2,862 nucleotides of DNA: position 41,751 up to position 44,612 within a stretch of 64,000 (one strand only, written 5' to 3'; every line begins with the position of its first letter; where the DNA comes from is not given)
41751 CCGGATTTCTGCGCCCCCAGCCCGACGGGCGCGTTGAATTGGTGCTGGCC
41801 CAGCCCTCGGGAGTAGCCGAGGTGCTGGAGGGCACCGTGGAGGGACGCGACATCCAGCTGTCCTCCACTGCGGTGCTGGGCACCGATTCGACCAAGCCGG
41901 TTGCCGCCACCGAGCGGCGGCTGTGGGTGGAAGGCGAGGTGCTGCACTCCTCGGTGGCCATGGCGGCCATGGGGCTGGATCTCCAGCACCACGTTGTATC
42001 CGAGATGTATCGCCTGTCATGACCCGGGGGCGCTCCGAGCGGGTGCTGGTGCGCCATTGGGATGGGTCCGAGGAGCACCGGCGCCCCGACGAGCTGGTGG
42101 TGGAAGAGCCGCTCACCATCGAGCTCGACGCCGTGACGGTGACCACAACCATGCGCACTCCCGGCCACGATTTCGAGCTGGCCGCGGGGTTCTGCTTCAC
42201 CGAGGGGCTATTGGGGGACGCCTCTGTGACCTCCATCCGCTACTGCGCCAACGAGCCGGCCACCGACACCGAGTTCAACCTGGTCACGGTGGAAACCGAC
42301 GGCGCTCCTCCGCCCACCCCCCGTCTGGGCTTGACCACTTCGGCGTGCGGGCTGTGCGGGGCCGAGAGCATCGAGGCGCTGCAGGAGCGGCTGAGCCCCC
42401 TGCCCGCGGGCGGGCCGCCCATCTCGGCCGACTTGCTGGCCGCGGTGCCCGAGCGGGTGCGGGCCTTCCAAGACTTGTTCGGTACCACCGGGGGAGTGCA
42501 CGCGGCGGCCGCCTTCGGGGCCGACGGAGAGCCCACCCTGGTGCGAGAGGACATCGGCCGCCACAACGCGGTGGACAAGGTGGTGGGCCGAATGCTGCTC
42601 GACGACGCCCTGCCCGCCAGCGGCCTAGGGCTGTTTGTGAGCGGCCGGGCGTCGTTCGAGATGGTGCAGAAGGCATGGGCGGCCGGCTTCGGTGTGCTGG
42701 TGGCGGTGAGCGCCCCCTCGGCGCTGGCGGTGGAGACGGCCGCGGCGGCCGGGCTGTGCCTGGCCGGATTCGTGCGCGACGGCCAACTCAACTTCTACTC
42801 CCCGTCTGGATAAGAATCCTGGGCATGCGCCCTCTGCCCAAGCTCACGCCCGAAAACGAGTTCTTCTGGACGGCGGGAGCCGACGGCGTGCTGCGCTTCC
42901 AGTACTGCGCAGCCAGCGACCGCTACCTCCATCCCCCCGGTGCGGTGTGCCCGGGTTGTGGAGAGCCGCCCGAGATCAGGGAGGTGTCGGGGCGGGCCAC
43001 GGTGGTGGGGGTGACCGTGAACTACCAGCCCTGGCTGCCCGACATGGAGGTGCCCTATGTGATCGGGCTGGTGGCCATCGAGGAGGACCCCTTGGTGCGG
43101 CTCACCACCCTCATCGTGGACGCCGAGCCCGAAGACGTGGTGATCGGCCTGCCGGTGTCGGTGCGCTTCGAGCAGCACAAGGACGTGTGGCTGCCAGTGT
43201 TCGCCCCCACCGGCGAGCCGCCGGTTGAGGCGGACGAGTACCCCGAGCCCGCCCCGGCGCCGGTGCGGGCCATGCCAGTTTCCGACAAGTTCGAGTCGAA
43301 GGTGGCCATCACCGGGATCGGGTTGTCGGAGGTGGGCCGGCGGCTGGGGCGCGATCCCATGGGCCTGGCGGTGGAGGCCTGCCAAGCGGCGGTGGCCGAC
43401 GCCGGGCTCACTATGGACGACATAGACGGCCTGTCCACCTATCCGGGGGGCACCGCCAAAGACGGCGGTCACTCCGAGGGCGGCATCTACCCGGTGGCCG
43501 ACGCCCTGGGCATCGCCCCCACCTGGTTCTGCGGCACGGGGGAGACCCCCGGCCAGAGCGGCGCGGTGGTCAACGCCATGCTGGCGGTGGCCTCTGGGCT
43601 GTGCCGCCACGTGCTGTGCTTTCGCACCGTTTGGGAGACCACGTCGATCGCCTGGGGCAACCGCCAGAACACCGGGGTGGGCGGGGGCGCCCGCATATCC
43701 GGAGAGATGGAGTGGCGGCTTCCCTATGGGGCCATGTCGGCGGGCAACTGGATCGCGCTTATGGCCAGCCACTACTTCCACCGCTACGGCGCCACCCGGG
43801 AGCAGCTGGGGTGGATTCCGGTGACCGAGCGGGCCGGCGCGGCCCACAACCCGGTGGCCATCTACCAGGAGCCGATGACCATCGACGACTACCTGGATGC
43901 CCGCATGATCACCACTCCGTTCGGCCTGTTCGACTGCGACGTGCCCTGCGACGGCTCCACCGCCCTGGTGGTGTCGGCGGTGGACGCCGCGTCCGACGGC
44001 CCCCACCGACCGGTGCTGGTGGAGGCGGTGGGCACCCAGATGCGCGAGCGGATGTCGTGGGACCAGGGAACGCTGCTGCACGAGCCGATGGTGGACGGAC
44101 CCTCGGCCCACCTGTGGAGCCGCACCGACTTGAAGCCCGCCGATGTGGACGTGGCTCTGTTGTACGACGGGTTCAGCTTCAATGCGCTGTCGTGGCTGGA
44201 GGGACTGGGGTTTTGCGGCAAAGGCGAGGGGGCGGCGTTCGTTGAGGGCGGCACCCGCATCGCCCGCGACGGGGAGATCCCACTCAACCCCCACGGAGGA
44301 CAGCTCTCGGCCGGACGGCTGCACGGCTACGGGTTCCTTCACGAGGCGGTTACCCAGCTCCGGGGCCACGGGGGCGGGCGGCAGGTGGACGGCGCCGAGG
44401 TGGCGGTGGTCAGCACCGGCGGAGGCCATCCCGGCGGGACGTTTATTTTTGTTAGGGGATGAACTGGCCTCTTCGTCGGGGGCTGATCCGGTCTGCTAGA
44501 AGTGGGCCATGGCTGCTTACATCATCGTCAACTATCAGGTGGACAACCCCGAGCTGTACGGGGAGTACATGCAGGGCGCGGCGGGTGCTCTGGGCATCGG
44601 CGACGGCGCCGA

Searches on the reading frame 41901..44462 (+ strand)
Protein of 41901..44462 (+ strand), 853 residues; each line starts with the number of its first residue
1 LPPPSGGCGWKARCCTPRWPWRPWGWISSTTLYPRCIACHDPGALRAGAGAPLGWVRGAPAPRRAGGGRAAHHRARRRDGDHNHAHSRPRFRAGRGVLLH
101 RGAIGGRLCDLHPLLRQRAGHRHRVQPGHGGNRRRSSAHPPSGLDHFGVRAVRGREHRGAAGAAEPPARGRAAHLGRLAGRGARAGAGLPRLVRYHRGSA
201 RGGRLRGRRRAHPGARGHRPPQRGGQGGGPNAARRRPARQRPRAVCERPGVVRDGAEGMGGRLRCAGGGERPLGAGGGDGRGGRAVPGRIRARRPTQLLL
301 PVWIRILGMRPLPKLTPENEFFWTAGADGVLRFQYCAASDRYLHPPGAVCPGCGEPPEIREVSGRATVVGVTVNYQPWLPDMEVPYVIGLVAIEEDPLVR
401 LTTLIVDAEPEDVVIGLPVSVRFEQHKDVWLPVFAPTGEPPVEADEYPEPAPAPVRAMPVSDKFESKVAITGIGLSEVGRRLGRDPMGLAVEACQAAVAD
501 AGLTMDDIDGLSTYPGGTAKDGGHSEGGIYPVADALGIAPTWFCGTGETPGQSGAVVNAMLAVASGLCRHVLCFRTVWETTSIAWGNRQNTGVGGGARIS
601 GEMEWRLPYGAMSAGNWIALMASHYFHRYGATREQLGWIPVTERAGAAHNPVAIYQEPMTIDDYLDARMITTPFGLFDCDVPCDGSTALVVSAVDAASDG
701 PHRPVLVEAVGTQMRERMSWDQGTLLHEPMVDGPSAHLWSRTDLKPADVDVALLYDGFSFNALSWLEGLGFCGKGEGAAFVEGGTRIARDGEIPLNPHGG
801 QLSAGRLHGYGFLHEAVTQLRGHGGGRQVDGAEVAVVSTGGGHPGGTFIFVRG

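Call 70: search_protein_families(library=pfam, proteins=[window:41901-44462:+], max_evalue=0.00001)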
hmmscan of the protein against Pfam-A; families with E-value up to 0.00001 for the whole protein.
window:41901-44462:+ (853 aa): 2 families
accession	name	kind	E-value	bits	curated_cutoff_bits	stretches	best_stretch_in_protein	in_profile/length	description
PF22691.2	Thiolase_C_1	-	9.5e-31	106.9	28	1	740-843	29-133/144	Thiolase C-terminal domain-like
PF01796.24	OB_ChsH2_C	-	1.4e-12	47.8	27.1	1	360-424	2-65/65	ChsH2, C-terminal OB-fold domain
